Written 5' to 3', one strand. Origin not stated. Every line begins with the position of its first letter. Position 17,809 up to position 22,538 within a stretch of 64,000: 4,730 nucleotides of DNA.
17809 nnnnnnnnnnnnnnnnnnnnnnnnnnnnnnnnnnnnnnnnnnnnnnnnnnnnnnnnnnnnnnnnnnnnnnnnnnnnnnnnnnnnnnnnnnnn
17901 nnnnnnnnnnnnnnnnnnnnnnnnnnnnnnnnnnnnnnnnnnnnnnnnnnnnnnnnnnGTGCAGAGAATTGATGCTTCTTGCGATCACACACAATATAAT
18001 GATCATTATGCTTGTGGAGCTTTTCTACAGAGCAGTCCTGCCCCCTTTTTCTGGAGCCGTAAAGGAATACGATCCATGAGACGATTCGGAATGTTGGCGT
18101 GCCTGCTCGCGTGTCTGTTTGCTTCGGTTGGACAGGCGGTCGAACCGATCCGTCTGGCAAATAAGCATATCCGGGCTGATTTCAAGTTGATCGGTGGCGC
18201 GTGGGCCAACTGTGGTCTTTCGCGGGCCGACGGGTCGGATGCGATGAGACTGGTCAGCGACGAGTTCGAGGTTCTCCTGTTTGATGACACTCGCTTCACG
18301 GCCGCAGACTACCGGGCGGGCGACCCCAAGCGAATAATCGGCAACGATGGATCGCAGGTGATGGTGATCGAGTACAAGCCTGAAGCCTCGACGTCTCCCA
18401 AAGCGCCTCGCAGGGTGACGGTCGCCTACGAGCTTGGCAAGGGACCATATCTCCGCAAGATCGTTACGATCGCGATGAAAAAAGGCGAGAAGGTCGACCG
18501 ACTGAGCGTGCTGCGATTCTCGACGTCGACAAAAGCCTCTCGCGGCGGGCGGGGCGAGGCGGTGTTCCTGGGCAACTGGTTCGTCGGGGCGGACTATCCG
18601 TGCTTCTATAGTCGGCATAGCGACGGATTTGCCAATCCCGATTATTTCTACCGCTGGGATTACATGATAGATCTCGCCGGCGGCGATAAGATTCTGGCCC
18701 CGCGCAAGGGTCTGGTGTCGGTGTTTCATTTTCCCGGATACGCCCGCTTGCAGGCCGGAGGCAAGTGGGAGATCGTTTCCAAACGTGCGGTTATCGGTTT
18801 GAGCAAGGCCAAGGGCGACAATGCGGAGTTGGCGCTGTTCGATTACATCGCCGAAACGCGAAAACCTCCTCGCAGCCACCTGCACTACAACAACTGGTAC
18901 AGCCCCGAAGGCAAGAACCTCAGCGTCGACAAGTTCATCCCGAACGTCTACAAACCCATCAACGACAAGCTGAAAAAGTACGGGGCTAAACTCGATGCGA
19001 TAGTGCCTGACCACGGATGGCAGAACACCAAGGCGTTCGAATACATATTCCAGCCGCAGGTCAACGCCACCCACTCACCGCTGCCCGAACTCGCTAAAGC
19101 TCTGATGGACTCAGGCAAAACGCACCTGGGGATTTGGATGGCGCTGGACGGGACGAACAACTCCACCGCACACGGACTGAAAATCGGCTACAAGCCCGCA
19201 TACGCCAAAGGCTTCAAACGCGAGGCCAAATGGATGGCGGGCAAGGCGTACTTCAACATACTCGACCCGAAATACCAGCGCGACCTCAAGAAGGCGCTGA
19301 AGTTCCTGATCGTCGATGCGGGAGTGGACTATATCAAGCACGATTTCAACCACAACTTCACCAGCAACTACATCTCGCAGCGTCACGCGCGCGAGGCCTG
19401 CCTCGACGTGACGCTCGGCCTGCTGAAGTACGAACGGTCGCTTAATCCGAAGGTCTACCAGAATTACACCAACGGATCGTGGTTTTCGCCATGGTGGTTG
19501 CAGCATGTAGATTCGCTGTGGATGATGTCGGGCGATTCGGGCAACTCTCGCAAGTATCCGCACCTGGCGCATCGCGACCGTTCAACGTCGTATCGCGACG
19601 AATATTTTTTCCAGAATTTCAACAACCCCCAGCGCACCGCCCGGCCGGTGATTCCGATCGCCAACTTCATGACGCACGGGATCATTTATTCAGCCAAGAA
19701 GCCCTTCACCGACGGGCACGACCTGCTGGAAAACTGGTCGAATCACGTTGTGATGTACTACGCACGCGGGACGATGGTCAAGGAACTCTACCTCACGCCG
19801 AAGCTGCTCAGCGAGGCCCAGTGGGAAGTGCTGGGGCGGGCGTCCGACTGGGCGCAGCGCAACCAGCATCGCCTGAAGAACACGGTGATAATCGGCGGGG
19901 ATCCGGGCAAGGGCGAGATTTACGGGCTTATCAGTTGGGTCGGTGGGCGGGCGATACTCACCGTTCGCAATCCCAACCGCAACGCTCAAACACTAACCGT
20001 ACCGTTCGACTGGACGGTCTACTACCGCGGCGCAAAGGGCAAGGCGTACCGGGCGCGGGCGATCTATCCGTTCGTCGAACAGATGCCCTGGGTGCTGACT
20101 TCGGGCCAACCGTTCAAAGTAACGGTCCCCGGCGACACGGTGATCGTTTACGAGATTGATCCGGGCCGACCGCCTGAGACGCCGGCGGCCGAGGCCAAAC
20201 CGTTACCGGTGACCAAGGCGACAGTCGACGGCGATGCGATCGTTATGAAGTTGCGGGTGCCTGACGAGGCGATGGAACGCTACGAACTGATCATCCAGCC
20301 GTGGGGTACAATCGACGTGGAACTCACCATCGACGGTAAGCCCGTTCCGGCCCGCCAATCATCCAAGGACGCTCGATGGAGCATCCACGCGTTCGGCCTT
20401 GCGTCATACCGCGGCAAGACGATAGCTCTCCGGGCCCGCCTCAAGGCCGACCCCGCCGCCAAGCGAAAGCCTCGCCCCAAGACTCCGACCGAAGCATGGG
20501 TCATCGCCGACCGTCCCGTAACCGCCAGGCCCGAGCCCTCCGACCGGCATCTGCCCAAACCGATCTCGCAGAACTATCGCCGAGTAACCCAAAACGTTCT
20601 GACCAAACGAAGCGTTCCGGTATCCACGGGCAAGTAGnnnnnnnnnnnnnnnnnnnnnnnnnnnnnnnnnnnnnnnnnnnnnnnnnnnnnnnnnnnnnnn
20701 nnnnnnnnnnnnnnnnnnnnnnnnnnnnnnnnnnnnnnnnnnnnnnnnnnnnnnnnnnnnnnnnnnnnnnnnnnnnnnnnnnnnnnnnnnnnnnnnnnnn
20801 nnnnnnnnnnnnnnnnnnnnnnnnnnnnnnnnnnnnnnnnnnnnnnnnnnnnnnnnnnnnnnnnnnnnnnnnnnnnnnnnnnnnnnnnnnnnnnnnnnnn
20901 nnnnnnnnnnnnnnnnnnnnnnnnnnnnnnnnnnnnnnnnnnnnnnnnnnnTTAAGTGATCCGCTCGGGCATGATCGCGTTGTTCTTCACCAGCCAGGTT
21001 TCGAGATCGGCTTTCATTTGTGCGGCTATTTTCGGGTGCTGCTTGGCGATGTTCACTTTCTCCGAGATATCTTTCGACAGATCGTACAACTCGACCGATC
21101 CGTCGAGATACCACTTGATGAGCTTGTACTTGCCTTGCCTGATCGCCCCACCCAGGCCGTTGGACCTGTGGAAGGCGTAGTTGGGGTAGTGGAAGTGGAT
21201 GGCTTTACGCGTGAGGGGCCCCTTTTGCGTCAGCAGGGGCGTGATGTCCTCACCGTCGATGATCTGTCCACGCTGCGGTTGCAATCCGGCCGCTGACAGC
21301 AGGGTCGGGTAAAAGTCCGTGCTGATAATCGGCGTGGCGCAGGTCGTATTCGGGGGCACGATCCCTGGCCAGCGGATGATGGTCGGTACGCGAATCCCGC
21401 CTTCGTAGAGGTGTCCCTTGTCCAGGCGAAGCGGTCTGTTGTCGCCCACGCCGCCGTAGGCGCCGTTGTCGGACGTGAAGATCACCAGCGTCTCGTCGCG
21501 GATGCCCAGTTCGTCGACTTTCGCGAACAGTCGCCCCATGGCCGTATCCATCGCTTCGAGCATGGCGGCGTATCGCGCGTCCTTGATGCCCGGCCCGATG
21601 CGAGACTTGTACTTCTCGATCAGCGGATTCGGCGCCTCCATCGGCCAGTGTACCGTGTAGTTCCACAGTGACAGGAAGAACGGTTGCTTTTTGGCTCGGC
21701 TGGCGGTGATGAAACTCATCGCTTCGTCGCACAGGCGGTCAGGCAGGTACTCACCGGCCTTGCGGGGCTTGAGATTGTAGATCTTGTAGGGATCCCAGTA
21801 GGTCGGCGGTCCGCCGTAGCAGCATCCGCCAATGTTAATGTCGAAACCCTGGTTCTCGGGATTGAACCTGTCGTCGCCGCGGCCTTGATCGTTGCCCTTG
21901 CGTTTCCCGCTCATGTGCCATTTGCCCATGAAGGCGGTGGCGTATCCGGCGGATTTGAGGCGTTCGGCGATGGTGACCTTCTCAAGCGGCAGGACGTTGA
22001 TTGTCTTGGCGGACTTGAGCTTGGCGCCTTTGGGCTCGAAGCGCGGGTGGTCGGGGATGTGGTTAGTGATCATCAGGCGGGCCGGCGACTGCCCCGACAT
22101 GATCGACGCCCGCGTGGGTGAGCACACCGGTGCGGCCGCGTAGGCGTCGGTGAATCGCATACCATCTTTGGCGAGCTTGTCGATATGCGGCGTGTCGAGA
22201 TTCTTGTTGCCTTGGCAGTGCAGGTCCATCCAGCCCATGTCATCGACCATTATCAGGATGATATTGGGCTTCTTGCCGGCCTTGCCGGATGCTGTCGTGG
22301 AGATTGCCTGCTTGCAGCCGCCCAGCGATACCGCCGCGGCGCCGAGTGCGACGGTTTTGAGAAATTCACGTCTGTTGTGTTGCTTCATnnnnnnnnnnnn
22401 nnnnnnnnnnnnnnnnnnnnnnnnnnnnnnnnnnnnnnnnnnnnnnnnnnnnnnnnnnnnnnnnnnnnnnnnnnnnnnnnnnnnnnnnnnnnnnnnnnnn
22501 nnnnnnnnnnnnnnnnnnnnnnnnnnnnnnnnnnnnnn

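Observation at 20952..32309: PUL-like sulfated-fucan locus: two sulfatases divergent from a propeller/CXXCH - double GH29 - duplicated PD40 - FGE operon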

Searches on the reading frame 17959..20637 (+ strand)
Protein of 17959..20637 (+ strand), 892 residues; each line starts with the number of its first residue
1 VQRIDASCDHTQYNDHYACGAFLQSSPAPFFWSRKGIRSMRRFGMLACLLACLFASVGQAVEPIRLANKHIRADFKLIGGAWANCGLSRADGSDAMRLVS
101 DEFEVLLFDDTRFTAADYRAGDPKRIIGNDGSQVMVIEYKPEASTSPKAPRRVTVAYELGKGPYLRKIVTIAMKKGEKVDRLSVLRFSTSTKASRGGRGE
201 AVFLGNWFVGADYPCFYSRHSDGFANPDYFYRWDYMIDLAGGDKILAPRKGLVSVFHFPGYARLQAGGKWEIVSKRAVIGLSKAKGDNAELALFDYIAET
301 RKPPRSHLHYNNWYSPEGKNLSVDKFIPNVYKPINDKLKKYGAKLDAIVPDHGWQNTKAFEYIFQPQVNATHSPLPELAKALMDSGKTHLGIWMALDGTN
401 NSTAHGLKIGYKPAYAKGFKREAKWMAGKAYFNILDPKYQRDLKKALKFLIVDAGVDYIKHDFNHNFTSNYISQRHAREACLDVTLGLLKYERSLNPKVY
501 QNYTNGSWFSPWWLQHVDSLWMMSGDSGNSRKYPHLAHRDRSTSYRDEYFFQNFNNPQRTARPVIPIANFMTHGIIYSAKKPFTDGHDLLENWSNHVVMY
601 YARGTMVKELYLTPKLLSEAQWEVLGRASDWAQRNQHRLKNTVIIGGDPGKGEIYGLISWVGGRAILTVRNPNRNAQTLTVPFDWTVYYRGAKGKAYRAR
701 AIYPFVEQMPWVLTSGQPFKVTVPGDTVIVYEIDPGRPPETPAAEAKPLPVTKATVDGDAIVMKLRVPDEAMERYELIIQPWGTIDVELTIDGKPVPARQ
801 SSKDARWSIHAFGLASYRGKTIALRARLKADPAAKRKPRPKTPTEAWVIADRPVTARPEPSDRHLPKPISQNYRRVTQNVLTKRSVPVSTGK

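Call 5: search_protein_families(library=pfam, proteins=[window:17959-20637:+], max_evalue=0.01)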
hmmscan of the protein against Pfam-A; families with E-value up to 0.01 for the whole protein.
window:17959-20637:+ (892 aa): 0 families

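Call 9: search_protein_families(library=ncbifam, proteins=[window:17959-20637:+], max_evalue=0.001)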
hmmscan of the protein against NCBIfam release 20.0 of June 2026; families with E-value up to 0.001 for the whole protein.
window:17959-20637:+ (892 aa): 0 families

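Call 88: search_solved_structures(query=window:17959-20637:+, max_evalue=0.01)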
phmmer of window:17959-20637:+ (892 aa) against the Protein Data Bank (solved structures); distinct sequences matched with E-value up to 0.01: 0.

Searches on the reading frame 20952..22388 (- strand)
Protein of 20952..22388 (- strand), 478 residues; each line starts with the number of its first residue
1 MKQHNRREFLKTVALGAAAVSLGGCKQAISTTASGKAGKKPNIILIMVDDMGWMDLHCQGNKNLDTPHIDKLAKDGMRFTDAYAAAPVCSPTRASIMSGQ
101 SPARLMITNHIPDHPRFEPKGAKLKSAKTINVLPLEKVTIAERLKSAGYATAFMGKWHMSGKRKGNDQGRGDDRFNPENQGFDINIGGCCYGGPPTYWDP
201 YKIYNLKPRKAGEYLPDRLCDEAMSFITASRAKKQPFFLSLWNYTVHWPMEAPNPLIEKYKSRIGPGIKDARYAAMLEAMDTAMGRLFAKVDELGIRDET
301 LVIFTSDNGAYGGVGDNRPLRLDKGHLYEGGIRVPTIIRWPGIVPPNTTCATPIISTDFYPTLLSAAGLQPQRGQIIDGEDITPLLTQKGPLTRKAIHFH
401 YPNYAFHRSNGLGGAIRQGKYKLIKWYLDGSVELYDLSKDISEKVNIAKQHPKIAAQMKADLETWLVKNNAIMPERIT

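Call 5: search_protein_families(library=pfam, proteins=[window:20952-22388:-], max_evalue=0.01)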
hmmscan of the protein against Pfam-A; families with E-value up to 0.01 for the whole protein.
window:20952-22388:- (478 aa): 4 families
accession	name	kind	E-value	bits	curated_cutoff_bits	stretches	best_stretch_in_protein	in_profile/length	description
PF00884.28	Sulfatase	-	1.4e-58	199.1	25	1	41-368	1-300/301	Sulfatase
PF16347.10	SGSH_C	-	1.2e-21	77.9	29.3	1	323-464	7-150/154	N-sulphoglucosamine sulphohydrolase, C-terminal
PF01663.27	Phosphodiest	-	5.4e-11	43.1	23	1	44-323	2-233/342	Type I phosphodiesterase / nucleotide pyrophosphatase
PF10518.14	TAT_signal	-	0.0028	18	22.7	1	5-23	3-21/21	TAT (twin-arginine translocation) pathway signal sequence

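Call 9: search_protein_families(library=ncbifam, proteins=[window:20952-22388:-], max_evalue=0.001)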
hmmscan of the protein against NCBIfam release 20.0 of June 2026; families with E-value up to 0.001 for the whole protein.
window:20952-22388:- (478 aa): 4 families
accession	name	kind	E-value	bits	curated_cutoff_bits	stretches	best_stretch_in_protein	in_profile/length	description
NF010322.0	PRK13759.1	equivalog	3.6e-48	164.3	481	2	38-164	4-112/486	arylsulfatase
TIGR03417.1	chol_sulfatase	equivalog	6.3e-40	137.5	433.45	2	270-459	250-430/500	choline-sulfatase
NF045661.1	HdlasePehA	equivalog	4.2e-27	94.9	900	2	271-405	282-412/506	phosphoric/sulfuric ester hydrolase PehA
NF052527.1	Mn_arylsulf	exception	1.8e-23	83.2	850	2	271-467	265-453/479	manganese-dependent arylsulfatase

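Call 38: search_solved_structures(query=window:20952-22388:-, max_evalue=1e-20)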
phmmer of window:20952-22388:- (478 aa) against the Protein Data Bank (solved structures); distinct sequences matched with E-value up to 1e-20: 59.
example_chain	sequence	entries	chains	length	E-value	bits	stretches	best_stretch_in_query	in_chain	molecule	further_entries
9fo1_A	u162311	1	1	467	7.4e-124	417.5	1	39-474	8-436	k-carrageenan sulfatase S1_16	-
7stt_A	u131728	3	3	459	1.6e-93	317.4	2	273-474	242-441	N-acetylgalactosamine-6-sulfatase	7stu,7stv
6ust_A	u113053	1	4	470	1e-92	314.8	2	40-263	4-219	N-acetylgalactosamine 6-sulfate sulfatase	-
6uss_A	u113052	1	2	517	3.3e-70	240.6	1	24-469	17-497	Sulfatase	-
7oza_AAA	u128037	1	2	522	8e-64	219.5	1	31-474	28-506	Putative secreted sulfatase ydeN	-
6prm_A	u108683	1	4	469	3.6e-60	207.5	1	38-465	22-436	exo-4S-kappa carrageenan S1 sulfatase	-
6psm_A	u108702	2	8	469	9.2e-59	202.8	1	38-465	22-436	exo-4S-kappa carrageenan S1 sulfatase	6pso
9s8f_A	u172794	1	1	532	4.4e-58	200.6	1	141-474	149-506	Sulfatase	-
6bia_A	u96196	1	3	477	8.3e-57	196.4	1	38-469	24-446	Sulfatase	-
6b0k_A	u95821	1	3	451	6e-55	190.3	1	39-469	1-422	Iota-carrageenan sulfatase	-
6b0j_A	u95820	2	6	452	6.1e-55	190.2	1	39-469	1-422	Iota-carrageenan sulfatase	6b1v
9hh3_A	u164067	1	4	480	2.1e-52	181.8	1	36-466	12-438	Sulfatase, family S1-19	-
9hh2_A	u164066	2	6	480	5.5e-51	177.2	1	36-466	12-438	Sulfatase, family S1-19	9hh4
7oz9_AAA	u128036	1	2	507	3.3e-47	164.7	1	38-474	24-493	N-acetylgalactosamine-6-sulfatase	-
1e33_P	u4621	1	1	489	5.4e-47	164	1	40-431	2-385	Arylsulfatase A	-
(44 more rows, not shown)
